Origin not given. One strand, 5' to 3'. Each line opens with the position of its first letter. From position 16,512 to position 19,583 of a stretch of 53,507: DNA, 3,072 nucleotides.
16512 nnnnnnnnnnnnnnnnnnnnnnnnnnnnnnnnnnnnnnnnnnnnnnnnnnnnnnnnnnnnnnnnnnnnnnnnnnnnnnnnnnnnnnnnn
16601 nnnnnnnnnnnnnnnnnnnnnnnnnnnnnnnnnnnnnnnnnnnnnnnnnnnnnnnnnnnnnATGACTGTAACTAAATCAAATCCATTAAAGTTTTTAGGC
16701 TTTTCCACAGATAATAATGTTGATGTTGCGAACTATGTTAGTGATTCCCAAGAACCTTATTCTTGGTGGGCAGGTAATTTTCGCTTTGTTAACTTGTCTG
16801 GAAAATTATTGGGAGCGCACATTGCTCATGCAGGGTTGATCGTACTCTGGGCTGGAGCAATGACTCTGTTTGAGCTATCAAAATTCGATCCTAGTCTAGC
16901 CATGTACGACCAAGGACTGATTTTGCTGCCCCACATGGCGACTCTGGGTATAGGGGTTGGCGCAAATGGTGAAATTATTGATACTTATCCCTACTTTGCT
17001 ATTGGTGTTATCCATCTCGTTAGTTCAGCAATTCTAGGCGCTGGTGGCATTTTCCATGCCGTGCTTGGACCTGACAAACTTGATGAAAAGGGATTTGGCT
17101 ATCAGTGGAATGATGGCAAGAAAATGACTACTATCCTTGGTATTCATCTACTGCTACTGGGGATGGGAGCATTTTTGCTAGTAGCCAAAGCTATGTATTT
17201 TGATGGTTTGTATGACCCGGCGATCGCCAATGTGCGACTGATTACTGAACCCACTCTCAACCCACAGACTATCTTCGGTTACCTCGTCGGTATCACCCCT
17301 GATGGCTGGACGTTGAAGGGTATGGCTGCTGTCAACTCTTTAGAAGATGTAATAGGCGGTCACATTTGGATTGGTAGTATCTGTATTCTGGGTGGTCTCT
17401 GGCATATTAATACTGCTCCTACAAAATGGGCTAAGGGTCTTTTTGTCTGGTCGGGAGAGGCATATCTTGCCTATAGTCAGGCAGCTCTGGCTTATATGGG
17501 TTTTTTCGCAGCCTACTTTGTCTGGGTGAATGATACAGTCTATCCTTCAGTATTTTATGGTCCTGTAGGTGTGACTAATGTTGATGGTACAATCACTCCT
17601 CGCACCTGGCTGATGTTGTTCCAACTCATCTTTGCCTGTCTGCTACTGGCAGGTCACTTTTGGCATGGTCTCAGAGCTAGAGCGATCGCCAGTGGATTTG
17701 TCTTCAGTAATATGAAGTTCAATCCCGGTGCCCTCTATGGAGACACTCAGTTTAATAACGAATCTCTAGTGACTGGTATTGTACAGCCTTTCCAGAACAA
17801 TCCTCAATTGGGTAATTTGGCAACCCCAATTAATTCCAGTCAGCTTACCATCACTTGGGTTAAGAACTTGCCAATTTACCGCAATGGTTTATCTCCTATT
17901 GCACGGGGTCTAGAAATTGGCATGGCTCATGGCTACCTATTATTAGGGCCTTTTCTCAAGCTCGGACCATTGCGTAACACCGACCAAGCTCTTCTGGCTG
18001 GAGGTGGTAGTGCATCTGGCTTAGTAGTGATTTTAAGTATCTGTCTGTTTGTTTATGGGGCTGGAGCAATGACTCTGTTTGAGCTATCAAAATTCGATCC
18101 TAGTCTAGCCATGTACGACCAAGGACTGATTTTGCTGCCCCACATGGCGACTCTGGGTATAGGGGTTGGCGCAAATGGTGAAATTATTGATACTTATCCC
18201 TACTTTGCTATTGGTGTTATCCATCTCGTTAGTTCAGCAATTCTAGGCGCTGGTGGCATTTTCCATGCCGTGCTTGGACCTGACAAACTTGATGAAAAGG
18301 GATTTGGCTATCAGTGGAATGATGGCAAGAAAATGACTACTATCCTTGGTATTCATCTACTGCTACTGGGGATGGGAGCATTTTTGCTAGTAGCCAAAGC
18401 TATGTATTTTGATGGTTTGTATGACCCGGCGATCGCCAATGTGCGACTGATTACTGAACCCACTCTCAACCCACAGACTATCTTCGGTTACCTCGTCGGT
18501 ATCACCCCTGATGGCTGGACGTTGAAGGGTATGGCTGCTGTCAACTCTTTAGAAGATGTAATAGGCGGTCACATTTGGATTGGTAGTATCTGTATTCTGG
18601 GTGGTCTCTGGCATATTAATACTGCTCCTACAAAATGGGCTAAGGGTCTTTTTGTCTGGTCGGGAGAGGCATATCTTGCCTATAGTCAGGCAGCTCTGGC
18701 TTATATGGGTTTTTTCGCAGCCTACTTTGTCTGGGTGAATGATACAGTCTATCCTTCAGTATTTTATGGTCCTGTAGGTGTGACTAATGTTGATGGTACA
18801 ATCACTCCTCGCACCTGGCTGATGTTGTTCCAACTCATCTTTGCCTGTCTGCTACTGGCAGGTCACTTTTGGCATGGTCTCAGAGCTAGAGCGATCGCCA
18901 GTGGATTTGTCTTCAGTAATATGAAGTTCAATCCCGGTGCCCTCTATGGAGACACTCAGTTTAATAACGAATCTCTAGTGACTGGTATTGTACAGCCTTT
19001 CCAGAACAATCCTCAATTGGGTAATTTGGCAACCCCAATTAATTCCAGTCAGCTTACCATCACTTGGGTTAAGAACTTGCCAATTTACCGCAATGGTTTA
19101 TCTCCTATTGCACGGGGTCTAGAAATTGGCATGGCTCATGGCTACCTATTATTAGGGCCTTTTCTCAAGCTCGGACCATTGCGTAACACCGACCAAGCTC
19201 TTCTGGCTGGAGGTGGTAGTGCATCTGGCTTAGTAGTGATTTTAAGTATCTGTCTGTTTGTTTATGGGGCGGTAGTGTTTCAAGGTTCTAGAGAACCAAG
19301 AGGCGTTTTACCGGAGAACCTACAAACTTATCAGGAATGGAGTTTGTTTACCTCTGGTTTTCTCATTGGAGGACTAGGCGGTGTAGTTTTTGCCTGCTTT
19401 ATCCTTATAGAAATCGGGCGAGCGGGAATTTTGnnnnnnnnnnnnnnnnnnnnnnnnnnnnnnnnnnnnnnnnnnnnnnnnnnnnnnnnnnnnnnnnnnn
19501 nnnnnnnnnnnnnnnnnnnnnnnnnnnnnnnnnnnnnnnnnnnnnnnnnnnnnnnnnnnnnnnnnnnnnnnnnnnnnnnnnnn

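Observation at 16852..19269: Exact 1209-bp in-frame tandem duplication inside the isiA-psaL fusion gene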

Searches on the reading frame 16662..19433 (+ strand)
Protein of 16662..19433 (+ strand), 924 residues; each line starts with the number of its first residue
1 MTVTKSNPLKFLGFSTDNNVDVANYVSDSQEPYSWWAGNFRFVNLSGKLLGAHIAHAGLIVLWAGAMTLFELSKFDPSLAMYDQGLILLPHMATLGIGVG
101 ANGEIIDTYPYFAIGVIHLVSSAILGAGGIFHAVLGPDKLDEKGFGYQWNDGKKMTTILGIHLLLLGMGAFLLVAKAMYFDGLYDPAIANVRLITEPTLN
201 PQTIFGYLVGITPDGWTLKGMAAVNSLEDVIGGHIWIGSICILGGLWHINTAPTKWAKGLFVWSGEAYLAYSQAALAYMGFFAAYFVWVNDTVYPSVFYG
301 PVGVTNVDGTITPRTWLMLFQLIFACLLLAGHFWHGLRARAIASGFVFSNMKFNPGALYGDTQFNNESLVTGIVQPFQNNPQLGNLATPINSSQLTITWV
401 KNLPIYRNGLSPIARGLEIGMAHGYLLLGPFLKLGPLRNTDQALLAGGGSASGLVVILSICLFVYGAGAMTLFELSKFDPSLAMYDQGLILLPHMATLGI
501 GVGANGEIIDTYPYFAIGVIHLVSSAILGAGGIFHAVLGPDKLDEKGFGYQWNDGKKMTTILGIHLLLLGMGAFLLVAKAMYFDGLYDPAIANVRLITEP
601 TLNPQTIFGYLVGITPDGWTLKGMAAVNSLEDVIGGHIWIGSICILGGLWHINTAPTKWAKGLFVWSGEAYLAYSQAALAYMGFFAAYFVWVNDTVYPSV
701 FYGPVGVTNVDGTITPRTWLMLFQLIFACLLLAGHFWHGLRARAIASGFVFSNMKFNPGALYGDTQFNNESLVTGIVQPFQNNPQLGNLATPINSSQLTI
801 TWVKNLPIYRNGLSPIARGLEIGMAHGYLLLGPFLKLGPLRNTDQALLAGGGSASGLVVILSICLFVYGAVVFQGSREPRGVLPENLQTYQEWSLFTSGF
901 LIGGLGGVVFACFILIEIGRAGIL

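Call 8: find_homologous_proteins(query=window:16662-19433:+, max_evalue=1e-30)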
Query window:16662-19433:+ (924 aa): 202 proteins with E <= 1e-30 among 8000 candidates; the best 120 are listed.
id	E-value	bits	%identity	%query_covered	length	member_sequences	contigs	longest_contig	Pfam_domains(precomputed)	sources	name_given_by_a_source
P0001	0.0e+0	1518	82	50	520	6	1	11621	PF02605.21,PF00421.25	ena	-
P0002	0.0e+0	1509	79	50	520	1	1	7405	PF02605.21,PF00421.25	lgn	-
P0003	0.0e+0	1477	79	50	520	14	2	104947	PF02605.21,PF00421.25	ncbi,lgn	ncbi:MAG: chlorophyll a/b binding light-harvesting protein [Cyanobacteria bacterium J06607_6]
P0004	0.0e+0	1434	80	50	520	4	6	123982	PF02605.21,PF00421.25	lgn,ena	-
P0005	0.0e+0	1425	77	50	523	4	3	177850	PF02605.21,PF00421.25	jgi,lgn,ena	jgi:photosystem II CP43 chlorophyll apoprotein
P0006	0.0e+0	1424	79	50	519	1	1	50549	PF02605.21,PF00421.25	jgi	jgi:photosystem II CP43 chlorophyll apoprotein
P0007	0.0e+0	1399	80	48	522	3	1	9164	PF02605.21,PF00421.25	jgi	jgi:photosystem II CP43 chlorophyll apoprotein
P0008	0.0e+0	1380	75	50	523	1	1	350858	PF02605.21,PF00421.25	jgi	-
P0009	0.0e+0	1373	77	50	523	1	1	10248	PF02605.21,PF00421.25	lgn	-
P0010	0.0e+0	1360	75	50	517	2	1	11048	PF02605.21,PF00421.25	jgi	-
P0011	0.0e+0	1356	76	48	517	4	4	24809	PF02605.21,PF00421.25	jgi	jgi:photosystem II CP43 chlorophyll apoprotein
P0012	0.0e+0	1343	79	50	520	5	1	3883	PF02605.21,PF00421.25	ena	-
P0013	0.0e+0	1329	74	50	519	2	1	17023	PF02605.21,PF00421.25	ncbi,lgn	ncbi:MAG: chlorophyll a/b binding light-harvesting protein [Cyanobacteria bacterium P01_G01_bin.54]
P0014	0.0e+0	1318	80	50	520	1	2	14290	PF02605.21,PF00421.25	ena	-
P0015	0.0e+0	1316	78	50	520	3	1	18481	PF02605.21,PF00421.25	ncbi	ncbi:MAG: chlorophyll a/b binding light-harvesting protein [Cyanobacteria bacterium P01_D01_bin.128]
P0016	0.0e+0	1292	79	50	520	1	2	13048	PF02605.21,PF00421.25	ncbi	ncbi:MAG: chlorophyll a/b binding light-harvesting protein [Cyanobacteria bacterium P01_D01_bin.71]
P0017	0.0e+0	1287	78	50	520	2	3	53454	PF02605.21,PF00421.25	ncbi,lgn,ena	ncbi:MAG: chlorophyll a/b binding light-harvesting protein [Leptolyngbyaceae cyanobacterium]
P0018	0.0e+0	1283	77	51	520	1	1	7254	PF02605.21,PF00421.25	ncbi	-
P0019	0.0e+0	1282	79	50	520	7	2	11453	PF02605.21,PF00421.25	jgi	jgi:photosystem II CP43 chlorophyll apoprotein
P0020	0.0e+0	1278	78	50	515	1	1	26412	PF02605.21,PF00421.25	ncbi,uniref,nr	ncbi:chlorophyll a/b binding light-harvesting protein [Roseofilum casamattae]|uniref:Photosystem I r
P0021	0.0e+0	1271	79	50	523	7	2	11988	PF02605.21,PF00421.25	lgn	-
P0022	0.0e+0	1269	78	50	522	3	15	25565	PF02605.21,PF00421.25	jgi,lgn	jgi:photosystem II CP43 chlorophyll apoprotein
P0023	0.0e+0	1262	77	51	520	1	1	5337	PF02605.21,PF00421.25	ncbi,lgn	-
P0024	0.0e+0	1257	68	50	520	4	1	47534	PF02605.21,PF00421.25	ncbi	ncbi:MAG: chlorophyll a/b binding light-harvesting protein [Cyanobacteria bacterium P01_C01_bin.89]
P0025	0.0e+0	1256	76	51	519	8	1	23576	PF02605.21,PF00421.25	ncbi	-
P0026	0.0e+0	1251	78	51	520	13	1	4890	PF02605.21,PF00421.25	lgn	-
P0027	0.0e+0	1249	71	50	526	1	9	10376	PF02605.21,PF00421.25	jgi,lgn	jgi:photosystem II CP43 chlorophyll apoprotein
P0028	0.0e+0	1249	78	51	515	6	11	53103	PF02605.21,PF00421.25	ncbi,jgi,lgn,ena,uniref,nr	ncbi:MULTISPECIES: chlorophyll a/b binding light-harvesting protein [unclassified Roseofilum]|uniref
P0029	0.0e+0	1244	77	48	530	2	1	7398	PF02605.21,PF00421.25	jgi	jgi:photosystem II CP43 chlorophyll apoprotein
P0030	0.0e+0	1243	79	50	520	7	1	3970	PF02605.21,PF00421.25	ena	-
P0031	0.0e+0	1238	77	50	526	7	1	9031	PF02605.21,PF00421.25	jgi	jgi:photosystem II CP43 chlorophyll apoprotein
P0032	0.0e+0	1212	72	52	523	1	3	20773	PF02605.21,PF00421.25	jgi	jgi:photosystem II CP43 chlorophyll apoprotein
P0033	0.0e+0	1194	76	50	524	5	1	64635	PF02605.21,PF00421.25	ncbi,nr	ncbi:MAG: chlorophyll a/b binding light-harvesting protein [Synechococcales cyanobacterium M58_A2018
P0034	0.0e+0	1190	80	50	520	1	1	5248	PF02605.21,PF00421.25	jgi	-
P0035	0.0e+0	1188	72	51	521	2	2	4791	PF02605.21,PF00421.25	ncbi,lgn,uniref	ncbi:MAG: chlorophyll a/b binding light-harvesting protein [Leptodesmis sp.]|uniref:chlorophyll a/b 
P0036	0.0e+0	1129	71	51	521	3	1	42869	PF02605.21,PF00421.25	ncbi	-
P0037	0.0e+0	1122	79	50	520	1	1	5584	PF02605.21,PF00421.25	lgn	-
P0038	0.0e+0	1103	67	49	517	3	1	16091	PF02605.21,PF00421.25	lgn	-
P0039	0.0e+0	1077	71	50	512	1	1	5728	PF02605.21,PF00421.25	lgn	-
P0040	0.0e+0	1069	91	52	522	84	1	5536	PF02605.21,PF00421.25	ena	-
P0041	0.0e+0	1055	78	50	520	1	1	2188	PF02605.21,PF00421.25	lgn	-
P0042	0.0e+0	1048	80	50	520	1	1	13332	PF02605.21,PF00421.25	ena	-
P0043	0.0e+0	1044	79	50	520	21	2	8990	PF02605.21,PF00421.25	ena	-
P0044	0.0e+0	1035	78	51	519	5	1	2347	PF02605.21,PF00421.25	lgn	-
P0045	6.0e-293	993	60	50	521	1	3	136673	PF02605.21,PF00421.25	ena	-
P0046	1.1e-287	975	79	48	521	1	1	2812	PF02605.21,PF00421.25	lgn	-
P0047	1.7e-287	975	76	50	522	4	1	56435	PF02605.21,PF00421.25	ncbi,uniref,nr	ncbi:chlorophyll a/b binding light-harvesting protein [Vacuolonema iberomarrocanum]|uniref:chlorophy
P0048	5.7e-286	970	78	52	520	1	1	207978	PF02605.21,PF00421.25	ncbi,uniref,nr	ncbi:chlorophyll a/b binding light-harvesting protein [Romeria aff. gracilis LEGE 07310]|uniref:Phot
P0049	7.0e-285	966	75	50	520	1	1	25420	PF02605.21,PF00421.25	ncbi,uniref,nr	ncbi:chlorophyll a/b binding light-harvesting protein [Rubidibacter lacunae KORDI 51-2]|uniref:Photo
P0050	1.2e-281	955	75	50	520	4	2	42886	PF02605.21,PF00421.25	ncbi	-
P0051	1.1e-280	952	82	50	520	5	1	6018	PF02605.21,PF00421.25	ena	-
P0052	4.0e-279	947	79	53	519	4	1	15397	PF02605.21,PF00421.25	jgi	jgi:photosystem II CP43 chlorophyll apoprotein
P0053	2.6e-278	944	67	50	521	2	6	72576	PF02605.21,PF00421.25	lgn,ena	-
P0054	2.4e-276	938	79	50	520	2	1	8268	PF02605.21,PF00421.25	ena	-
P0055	3.4e-276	937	80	50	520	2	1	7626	PF02605.21,PF00421.25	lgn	-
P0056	6.5e-276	936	80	50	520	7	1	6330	PF02605.21,PF00421.25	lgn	-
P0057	8.4e-276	936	80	50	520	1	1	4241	PF02605.21,PF00421.25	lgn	-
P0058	4.8e-275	933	79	50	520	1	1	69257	PF02605.21,PF00421.25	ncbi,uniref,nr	ncbi:chlorophyll a/b binding light-harvesting protein [Oscillatoria sp. CS-180]|uniref:chlorophyll a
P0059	5.8e-275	933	70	47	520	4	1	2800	PF02605.21,PF00421.25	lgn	-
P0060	3.1e-274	931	80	50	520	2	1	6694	PF02605.21,PF00421.25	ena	-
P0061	7.4e-273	926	79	50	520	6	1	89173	PF02605.21,PF00421.25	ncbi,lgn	ncbi:MAG: chlorophyll a/b binding light-harvesting protein [Cyanobacteria bacterium P01_F01_bin.56]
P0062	2.1e-272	925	80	50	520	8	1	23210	PF02605.21,PF00421.25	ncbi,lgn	-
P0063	2.5e-272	924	77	50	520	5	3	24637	PF02605.21,PF00421.25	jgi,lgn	jgi:photosystem II CP43 chlorophyll apoprotein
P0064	5.5e-272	923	70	51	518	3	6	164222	PF02605.21,PF00421.25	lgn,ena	-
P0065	7.8e-272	923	78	50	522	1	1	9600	PF02605.21,PF00421.25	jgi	-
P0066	8.3e-272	923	80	50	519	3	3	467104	PF02605.21,PF00421.25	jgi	-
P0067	8.9e-272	923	80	51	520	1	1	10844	PF02605.21,PF00421.25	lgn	-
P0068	8.8e-271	919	79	50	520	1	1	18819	PF02605.21,PF00421.25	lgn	-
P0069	4.6e-267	907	79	50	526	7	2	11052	PF02605.21,PF00421.25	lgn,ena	-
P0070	5.1e-267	907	78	50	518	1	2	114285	PF02605.21,PF00421.25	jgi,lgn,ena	jgi:photosystem II CP43 chlorophyll apoprotein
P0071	4.5e-266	904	75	51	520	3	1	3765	PF02605.21,PF00421.25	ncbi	-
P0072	5.4e-266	903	78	50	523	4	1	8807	PF02605.21,PF00421.25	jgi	jgi:photosystem II CP43 chlorophyll apoprotein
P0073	8.2e-266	903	76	51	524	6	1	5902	PF02605.21,PF00421.25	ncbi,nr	ncbi:MAG: chlorophyll a/b binding light-harvesting protein [Leptolyngbyaceae cyanobacterium CSU_1_4]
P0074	4.6e-263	894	79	48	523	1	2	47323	PF02605.21,PF00421.25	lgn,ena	-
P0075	1.8e-261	888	77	50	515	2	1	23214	PF02605.21,PF00421.25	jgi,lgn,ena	jgi:photosystem II CP43 chlorophyll apoprotein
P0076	2.0e-261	888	78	50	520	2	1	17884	PF02605.21,PF00421.25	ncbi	-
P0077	1.4e-259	882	76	50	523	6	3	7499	PF02605.21,PF00421.25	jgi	jgi:photosystem II CP43 chlorophyll apoprotein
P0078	1.8e-259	882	77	50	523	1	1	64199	PF02605.21,PF00421.25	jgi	jgi:photosystem II CP43 chlorophyll apoprotein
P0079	1.2e-257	876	76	50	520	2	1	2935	PF02605.21,PF00421.25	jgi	jgi:photosystem II CP43 chlorophyll apoprotein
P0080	3.7e-257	874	76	50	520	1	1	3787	PF02605.21,PF00421.25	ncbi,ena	-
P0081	4.4e-257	874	74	50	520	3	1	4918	PF02605.21,PF00421.25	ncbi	ncbi:MAG: chlorophyll a/b binding light-harvesting protein [Cyanobacteria bacterium P01_A01_bin.135]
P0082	6.1e-256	870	74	50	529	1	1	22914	PF02605.21,PF00421.25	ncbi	-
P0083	2.2e-255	868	79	48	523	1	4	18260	PF02605.21,PF00421.25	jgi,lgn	jgi:photosystem II CP43 chlorophyll apoprotein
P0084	7.7e-255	866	74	51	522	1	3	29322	PF02605.21,PF00421.25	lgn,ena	-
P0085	1.1e-254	866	76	50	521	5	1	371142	PF02605.21,PF00421.25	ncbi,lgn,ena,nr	ncbi:MAG: chlorophyll a/b binding light-harvesting protein [Brasilonema octagenarum HA4186-MV1]|nr:c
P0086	1.0e-253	863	74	51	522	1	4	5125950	PF02605.21,PF00421.25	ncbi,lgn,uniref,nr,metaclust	ncbi:chlorophyll a/b binding light-harvesting protein [[Leptolyngbya] sp. PCC 7376]|uniref:chlorophy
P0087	6.5e-253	860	74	50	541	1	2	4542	PF02605.21,PF00421.25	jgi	jgi:photosystem II CP43 chlorophyll apoprotein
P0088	5.0e-252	857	74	50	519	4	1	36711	PF02605.21,PF00421.25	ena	-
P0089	6.1e-252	857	75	51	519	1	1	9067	PF02605.21,PF00421.25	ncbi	ncbi:MAG: chlorophyll a/b binding light-harvesting protein [Cyanobacteria bacterium J06641_5]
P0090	7.5e-252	857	73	50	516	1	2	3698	PF02605.21,PF00421.25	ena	-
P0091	1.7e-251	855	73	50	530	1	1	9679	PF02605.21,PF00421.25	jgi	-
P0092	3.8e-251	854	75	50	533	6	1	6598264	PF02605.21,PF00421.25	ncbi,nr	ncbi:chlorophyll a/b binding light-harvesting protein [Leptolyngbya sp. NK1-12]|nr:chlorophyll a/b b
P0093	4.0e-250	851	75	50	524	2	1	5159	PF02605.21,PF00421.25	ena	-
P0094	7.1e-247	840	73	50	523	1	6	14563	PF02605.21,PF00421.25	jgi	jgi:photosystem II CP43 chlorophyll apoprotein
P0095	2.8e-246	838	73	51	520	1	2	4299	PF02605.21,PF00421.25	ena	-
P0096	4.3e-243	828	71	50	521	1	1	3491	PF02605.21,PF00421.25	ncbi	-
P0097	7.8e-242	823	73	50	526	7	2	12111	PF02605.21,PF00421.25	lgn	-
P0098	6.1e-238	811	71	47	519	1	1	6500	PF02605.21,PF00421.25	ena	-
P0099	2.6e-234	799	69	47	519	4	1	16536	PF02605.21,PF00421.25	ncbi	ncbi:MAG: chlorophyll a/b binding light-harvesting protein [Cyanobacteria bacterium J06633_2]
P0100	1.3e-233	796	71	50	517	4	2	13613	PF02605.21,PF00421.25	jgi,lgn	jgi:photosystem II CP43 chlorophyll apoprotein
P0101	1.6e-230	786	72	49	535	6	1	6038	PF02605.21,PF00421.25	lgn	-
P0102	2.7e-230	785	70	50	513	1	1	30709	PF02605.21,PF00421.25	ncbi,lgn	-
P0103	1.9e-221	756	66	50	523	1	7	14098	PF02605.21,PF00421.25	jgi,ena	jgi:photosystem II CP43 chlorophyll apoprotein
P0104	6.4e-220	751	68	50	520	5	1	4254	PF02605.21,PF00421.25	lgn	-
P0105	3.4e-211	722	64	50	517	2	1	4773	PF02605.21,PF00421.25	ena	-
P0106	5.7e-211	721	66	50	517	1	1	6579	PF02605.21,PF00421.25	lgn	-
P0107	4.2e-169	583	58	48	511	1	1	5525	PF02605.21,PF00421.25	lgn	-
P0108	2.0e-168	580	59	48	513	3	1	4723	PF02605.21,PF00421.25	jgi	jgi:photosystem II CP43 chlorophyll apoprotein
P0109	1.6e-165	571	58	49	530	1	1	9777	PF02605.21,PF00421.25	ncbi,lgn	-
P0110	1.8e-163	564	57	48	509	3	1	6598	PF02605.21,PF00421.25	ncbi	-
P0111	7.3e-163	562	57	48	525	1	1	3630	PF02605.21,PF00421.25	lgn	-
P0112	1.4e-162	561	58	48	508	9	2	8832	PF02605.21,PF00421.25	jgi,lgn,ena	jgi:photosystem II CP43 chlorophyll apoprotein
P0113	1.2e-160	555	59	47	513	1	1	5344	PF02605.21,PF00421.25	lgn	-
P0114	1.2e-160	555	57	48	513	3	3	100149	PF02605.21,PF00421.25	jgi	jgi:photosystem II CP43 chlorophyll apoprotein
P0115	1.2e-158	548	57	47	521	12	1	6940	PF02605.21,PF00421.25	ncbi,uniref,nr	ncbi:chlorophyll a/b binding light-harvesting protein [Thermostichus vulcanus]|uniref:Photosystem I 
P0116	3.4e-158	547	56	48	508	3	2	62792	PF02605.21,PF00421.25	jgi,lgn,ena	jgi:photosystem II CP43 chlorophyll apoprotein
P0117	2.6e-157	544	56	48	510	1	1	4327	PF02605.21,PF00421.25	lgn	-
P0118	3.7e-155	537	57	47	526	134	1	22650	PF02605.21,PF00421.25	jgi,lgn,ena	-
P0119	2.8e-154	534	53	55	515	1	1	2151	PF02605.21,PF00421.25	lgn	-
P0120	4.0e-154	533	57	47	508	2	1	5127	PF02605.21,PF00421.25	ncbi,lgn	ncbi:MAG: chlorophyll a/b binding light-harvesting protein [Spirulinaceae cyanobacterium]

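Call 9: find_encoding_contigs(protein=window:16662-19433:+, flank=10000, max_places=10)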
Protein window:16662-19433:+ (924 aa): no gene with exactly this product is on record in the collection.

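Call 24: search_protein_families(library=pfam, proteins=[window:16662-19433:+])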
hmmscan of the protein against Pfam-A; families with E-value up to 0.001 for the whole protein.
window:16662-19433:+ (924 aa): 2 families
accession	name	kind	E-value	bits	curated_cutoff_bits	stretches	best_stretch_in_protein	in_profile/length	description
PF00421.24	PSII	-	2.6e-135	452.4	25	4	33-304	3-273/500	Photosystem II protein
PF02605.20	PsaL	-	1.7e-96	320.3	25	2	777-916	2-146/150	Photosystem I reaction centre subunit XI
